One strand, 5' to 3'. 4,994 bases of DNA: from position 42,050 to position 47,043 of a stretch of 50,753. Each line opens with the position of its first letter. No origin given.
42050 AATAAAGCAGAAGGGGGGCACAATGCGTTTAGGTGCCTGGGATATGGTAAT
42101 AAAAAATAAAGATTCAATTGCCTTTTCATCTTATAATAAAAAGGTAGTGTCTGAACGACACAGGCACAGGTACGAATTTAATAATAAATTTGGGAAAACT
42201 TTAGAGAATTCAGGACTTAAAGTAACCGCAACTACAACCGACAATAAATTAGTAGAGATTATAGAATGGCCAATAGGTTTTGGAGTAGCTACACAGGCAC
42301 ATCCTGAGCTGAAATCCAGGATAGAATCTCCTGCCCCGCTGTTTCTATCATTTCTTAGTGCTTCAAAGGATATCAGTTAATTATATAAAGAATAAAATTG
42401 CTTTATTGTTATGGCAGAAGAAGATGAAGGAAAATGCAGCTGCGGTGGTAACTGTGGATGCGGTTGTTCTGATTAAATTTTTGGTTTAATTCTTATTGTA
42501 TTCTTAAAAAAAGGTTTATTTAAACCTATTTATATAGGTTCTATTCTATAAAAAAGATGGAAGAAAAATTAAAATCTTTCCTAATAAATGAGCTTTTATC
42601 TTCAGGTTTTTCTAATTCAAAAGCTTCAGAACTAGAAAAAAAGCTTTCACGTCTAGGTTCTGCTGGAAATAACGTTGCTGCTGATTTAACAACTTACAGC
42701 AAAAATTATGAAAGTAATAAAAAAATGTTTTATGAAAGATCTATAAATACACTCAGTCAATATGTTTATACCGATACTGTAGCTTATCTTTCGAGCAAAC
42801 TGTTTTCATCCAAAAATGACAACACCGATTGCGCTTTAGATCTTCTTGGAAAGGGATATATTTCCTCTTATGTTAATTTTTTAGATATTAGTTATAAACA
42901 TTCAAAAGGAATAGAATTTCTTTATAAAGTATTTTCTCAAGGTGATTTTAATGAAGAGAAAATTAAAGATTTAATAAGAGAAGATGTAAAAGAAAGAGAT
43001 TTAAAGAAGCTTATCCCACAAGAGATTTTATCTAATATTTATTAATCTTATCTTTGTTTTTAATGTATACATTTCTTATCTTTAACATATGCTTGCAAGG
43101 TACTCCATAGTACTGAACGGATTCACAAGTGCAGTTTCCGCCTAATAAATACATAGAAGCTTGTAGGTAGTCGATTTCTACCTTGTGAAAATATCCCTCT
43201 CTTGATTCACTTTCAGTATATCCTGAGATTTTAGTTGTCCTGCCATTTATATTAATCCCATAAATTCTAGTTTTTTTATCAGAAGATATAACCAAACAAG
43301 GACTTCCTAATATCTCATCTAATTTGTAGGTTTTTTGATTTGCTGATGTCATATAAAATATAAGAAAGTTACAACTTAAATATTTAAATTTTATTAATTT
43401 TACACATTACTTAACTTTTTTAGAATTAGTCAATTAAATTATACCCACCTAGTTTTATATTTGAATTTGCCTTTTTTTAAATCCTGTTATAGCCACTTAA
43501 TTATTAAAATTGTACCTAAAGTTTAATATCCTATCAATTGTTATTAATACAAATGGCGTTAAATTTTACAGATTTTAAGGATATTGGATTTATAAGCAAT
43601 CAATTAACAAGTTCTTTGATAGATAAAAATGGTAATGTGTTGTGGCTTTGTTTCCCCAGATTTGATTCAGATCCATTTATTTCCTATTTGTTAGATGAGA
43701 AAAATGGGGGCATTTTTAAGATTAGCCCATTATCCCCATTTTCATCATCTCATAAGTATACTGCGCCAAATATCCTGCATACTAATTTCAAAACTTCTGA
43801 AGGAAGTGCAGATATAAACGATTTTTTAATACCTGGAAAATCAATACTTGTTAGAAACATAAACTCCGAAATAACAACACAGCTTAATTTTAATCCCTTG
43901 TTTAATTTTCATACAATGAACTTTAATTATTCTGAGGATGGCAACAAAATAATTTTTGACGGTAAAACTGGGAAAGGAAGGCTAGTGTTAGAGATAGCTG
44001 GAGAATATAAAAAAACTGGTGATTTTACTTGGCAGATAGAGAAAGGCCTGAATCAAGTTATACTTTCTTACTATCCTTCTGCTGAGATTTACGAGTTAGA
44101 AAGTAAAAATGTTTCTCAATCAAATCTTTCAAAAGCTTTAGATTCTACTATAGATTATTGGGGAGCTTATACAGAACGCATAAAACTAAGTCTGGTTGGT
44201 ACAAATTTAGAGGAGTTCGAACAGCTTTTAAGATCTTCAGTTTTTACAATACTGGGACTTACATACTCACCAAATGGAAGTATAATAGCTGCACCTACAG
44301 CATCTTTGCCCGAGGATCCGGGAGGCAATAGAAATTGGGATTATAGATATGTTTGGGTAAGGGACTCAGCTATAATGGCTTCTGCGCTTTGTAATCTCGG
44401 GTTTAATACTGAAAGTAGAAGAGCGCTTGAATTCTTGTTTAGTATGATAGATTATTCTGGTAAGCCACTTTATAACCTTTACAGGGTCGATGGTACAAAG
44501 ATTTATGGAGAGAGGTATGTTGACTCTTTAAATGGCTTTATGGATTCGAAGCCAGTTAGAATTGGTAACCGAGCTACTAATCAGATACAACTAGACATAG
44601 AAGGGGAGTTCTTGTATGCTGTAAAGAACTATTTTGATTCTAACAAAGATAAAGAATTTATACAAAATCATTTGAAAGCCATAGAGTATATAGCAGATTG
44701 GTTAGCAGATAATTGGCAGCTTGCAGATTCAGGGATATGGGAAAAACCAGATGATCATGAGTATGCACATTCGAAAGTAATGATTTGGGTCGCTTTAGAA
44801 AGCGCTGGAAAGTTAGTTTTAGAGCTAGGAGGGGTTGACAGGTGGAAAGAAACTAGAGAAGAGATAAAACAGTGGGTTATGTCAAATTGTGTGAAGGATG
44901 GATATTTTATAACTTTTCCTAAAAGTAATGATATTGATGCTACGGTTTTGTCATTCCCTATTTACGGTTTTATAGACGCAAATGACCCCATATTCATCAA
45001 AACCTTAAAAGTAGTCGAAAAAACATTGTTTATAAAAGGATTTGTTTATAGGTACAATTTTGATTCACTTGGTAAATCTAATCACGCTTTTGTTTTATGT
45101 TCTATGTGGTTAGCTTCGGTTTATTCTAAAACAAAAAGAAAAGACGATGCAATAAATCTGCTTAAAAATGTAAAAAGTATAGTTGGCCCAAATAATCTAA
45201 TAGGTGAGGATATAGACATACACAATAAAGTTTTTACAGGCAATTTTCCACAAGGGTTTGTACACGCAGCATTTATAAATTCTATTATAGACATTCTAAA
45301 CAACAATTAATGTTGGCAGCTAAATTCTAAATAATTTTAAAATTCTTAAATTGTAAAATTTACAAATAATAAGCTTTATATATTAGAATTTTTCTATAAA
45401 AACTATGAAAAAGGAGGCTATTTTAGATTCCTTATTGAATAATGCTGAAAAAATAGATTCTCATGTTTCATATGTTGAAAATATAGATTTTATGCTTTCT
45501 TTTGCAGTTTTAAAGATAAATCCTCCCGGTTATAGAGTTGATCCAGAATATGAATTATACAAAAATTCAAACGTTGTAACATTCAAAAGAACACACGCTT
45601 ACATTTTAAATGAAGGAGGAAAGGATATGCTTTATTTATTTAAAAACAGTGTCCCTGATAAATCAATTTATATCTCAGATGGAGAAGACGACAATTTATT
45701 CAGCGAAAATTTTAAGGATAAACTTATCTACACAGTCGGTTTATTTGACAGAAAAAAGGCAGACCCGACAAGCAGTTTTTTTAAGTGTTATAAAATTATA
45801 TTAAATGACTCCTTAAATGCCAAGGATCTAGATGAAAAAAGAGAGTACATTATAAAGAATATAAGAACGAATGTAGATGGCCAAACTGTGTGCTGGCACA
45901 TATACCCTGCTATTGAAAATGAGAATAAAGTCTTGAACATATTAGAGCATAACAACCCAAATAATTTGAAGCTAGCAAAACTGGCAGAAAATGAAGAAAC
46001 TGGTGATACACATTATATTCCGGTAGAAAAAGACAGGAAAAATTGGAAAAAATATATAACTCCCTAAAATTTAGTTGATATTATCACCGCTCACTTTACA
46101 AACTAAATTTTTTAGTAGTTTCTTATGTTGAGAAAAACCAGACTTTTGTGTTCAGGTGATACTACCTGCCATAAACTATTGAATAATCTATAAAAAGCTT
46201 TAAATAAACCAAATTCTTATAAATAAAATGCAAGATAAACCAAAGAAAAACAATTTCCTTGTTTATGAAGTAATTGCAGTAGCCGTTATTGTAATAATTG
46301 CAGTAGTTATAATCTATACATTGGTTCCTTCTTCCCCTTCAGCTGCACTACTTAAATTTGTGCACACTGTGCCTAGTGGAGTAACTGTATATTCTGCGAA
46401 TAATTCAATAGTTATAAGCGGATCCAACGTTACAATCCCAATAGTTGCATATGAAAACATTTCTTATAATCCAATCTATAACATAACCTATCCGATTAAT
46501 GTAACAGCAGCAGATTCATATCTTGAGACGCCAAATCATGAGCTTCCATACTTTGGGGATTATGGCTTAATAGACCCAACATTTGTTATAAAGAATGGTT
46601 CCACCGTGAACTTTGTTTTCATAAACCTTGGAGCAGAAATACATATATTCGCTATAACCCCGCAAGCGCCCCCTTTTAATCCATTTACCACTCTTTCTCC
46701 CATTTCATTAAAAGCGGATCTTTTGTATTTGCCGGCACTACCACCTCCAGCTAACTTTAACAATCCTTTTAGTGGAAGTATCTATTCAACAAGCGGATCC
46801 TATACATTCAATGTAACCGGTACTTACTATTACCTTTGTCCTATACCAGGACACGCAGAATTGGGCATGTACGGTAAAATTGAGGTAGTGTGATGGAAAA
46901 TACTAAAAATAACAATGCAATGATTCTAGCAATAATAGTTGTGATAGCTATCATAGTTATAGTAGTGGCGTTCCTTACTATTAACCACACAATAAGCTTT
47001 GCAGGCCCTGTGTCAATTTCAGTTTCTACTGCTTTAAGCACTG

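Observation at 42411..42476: Unannotated 21-codon Cys-rich ORF resembling a copper metallothionein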

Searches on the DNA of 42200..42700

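Call 63: search_rna_families(source=window, start=42200, end=42700, threshold=evalue, max_evalue=1)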
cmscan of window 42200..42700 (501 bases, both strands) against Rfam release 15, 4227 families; matches with E-value up to 1: 0.
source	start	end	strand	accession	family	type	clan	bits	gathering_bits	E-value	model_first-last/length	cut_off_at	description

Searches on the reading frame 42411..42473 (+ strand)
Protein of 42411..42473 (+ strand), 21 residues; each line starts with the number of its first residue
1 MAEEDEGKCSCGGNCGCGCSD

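Call 10: search_protein_families(library=pfam, proteins=[window:42411-42473:+], max_evalue=10)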
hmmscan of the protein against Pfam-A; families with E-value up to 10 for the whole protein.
seq(21 aa): 0 families

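Call 11: search_solved_structures(query=window:42411-42473:+, max_evalue=10, show_alignments=3)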
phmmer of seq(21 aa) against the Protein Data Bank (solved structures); distinct sequences matched with E-value up to 10: 0.

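Call 20: search_protein_families(library=ncbifam, proteins=[window:42411-42473:+], max_evalue=10)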
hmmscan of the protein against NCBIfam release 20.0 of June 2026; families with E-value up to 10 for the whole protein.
seq(21 aa): 0 families

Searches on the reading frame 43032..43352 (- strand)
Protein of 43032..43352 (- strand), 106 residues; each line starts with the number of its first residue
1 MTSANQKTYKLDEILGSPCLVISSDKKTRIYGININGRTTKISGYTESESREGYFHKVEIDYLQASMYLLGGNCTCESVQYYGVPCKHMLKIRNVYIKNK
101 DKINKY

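Call 54: search_protein_families(library=pfam, proteins=[window:43032-43352:-], max_evalue=0.01)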
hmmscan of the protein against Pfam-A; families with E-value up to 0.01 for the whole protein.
window:43032-43352:- (106 aa): 1 family
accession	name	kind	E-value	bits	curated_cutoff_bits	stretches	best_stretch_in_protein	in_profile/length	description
PF04434.22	SWIM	-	1.4e-06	28.1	19.6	1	72-90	13-31/38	SWIM zinc finger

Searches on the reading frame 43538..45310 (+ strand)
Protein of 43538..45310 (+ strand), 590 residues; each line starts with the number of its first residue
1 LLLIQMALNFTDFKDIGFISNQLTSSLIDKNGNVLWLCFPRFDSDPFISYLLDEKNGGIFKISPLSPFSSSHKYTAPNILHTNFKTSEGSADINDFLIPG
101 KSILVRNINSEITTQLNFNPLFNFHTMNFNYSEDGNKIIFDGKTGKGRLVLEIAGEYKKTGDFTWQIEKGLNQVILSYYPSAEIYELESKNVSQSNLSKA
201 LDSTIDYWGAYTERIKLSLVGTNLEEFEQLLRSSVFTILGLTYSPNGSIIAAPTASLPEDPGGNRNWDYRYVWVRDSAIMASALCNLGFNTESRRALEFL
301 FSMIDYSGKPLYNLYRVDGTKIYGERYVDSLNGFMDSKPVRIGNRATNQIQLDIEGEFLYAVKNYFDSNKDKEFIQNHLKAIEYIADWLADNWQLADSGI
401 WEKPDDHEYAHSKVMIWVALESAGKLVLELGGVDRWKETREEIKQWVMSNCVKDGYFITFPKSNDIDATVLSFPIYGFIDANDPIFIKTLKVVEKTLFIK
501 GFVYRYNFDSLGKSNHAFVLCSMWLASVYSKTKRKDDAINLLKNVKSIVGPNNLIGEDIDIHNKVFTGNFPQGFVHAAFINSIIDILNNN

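Call 54: search_protein_families(library=pfam, proteins=[window:43538-45310:+], max_evalue=0.01)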
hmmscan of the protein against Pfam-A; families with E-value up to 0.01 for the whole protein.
window:43538-45310:+ (590 aa): 2 families
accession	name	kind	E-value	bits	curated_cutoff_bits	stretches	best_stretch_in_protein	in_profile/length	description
PF00723.27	Glyco_hydro_15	-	1.3e-56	192.8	22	1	232-582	8-425/427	Glycosyl hydrolases family 15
PF19291.4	TREH_N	-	6.1e-09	35.9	23.1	1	17-138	19-142/211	Trehalase-like, N-terminal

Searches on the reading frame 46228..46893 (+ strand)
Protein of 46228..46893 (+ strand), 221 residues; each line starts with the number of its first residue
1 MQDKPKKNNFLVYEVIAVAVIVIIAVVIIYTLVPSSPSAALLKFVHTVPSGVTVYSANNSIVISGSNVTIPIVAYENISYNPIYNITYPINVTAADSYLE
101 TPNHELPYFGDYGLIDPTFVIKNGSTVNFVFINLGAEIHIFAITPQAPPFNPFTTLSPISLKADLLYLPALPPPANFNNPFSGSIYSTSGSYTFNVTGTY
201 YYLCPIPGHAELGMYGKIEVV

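Call 54: search_protein_families(library=pfam, proteins=[window:46228-46893:+], max_evalue=0.01)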
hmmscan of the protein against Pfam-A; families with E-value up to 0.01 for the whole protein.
window:46228-46893:+ (221 aa): 2 families
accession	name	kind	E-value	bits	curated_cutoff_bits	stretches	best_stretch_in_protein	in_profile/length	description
PF00127.26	Copper-bind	-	0.00014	22.6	21.2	1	190-220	70-98/99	Copper binding proteins, plastocyanin/azurin family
PF06525.17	SoxE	-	0.0011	18.9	21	1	183-218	101-136/149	Sulfocyanin (SoxE) domain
